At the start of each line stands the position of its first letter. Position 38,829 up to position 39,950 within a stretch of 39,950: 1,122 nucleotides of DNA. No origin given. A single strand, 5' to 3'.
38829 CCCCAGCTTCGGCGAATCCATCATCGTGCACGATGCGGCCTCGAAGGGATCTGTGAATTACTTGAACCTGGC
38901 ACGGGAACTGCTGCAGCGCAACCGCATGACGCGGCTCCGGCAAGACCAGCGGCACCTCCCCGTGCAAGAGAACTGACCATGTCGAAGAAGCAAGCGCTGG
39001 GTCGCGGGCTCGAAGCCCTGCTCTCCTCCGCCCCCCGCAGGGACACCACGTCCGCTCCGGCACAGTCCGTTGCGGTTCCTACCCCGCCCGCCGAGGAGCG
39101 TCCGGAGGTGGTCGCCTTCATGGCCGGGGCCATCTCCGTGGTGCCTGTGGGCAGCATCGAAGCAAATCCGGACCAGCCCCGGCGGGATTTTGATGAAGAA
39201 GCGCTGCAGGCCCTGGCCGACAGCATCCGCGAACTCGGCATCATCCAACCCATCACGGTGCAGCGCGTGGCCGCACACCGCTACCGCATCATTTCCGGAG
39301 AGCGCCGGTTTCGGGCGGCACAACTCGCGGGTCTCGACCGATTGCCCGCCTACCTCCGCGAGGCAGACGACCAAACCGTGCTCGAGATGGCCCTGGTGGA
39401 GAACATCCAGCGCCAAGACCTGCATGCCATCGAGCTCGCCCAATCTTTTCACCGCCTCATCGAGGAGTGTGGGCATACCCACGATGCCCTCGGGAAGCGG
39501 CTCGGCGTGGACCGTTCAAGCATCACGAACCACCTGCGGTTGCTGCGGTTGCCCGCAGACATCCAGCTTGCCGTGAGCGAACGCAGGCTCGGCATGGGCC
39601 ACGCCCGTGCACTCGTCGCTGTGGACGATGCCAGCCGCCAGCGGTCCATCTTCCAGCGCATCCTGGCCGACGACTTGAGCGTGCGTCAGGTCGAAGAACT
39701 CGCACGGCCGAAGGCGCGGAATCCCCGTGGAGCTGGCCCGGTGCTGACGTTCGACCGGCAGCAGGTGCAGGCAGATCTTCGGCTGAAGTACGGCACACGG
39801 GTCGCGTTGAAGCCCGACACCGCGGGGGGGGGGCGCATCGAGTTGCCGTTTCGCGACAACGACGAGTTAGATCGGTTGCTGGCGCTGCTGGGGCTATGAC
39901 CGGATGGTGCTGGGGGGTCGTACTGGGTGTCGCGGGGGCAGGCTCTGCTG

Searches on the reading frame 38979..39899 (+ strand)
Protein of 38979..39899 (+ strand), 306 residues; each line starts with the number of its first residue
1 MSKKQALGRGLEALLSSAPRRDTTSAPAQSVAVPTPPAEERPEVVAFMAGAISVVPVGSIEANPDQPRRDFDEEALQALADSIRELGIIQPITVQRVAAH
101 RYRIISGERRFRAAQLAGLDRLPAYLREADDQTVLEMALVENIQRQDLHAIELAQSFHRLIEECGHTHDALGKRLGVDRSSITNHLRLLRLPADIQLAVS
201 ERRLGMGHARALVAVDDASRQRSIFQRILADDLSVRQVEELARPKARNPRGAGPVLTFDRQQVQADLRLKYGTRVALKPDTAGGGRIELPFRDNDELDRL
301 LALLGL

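Call 11: find_encoding_contigs(protein=window:38979-39899:+, flank=10000, max_places=6)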
Protein window:38979-39899:+ (306 aa): 19 contigs read that carry it; 6 places shown.
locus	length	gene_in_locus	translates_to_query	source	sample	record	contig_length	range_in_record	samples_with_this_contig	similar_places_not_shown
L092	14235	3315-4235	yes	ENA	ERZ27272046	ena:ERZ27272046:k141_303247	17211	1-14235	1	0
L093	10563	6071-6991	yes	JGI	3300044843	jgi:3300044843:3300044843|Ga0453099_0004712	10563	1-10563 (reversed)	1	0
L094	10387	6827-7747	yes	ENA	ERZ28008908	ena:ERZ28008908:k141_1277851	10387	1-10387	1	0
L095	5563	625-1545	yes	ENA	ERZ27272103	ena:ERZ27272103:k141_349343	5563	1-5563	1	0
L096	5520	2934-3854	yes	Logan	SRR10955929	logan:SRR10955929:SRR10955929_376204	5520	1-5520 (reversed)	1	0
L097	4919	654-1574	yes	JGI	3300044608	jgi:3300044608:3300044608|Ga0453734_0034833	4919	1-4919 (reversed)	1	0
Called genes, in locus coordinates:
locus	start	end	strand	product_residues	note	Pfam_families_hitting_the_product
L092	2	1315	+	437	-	?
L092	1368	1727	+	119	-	PF11680:DUF3276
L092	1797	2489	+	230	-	PF00753:Lactamase_B, PF13483:Lactamase_B_3, PF12706:Lactamase_B_2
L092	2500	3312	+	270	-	PF01656:CbiA, PF06564:CBP_BcsQ (weak), PF09140:MipZ (faint), PF10609:ParA (faint), PF13614:AAA_31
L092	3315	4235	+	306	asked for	PF02195:ParB_N, PF17762:HTH_ParB, PF23552:ParB_C (weak)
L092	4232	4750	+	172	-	PF18935:DUF5683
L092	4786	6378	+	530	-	PF18936:DUF5684, PF10502:Peptidase_S26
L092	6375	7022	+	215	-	PF08889:WbqC (weak)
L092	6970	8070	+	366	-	PF01571:GCV_T, PF08669:GCV_T_C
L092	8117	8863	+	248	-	PF04029:2-ph_phosp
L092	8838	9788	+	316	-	-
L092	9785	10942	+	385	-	PF12038:QTMAN_N, PF00534:Glycos_transf_1, PF13692:Glyco_trans_1_4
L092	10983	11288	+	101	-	-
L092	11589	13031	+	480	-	PF11638:DnaA_N, PF00308:Bac_DnaA, PF01695:IstB_IS21, PF08299:Bac_DnaA_C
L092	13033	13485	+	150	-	PF01451:LMWPc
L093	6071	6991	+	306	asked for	PF02195:ParB_N, PF17762:HTH_ParB, PF23552:ParB_C (weak)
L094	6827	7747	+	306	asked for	PF02195:ParB_N, PF17762:HTH_ParB, PF23552:ParB_C (weak)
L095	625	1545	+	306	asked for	PF02195:ParB_N, PF17762:HTH_ParB, PF23552:ParB_C (weak)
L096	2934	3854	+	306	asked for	PF02195:ParB_N, PF17762:HTH_ParB, PF23552:ParB_C (weak)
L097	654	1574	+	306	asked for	PF02195:ParB_N, PF17762:HTH_ParB, PF23552:ParB_C (weak)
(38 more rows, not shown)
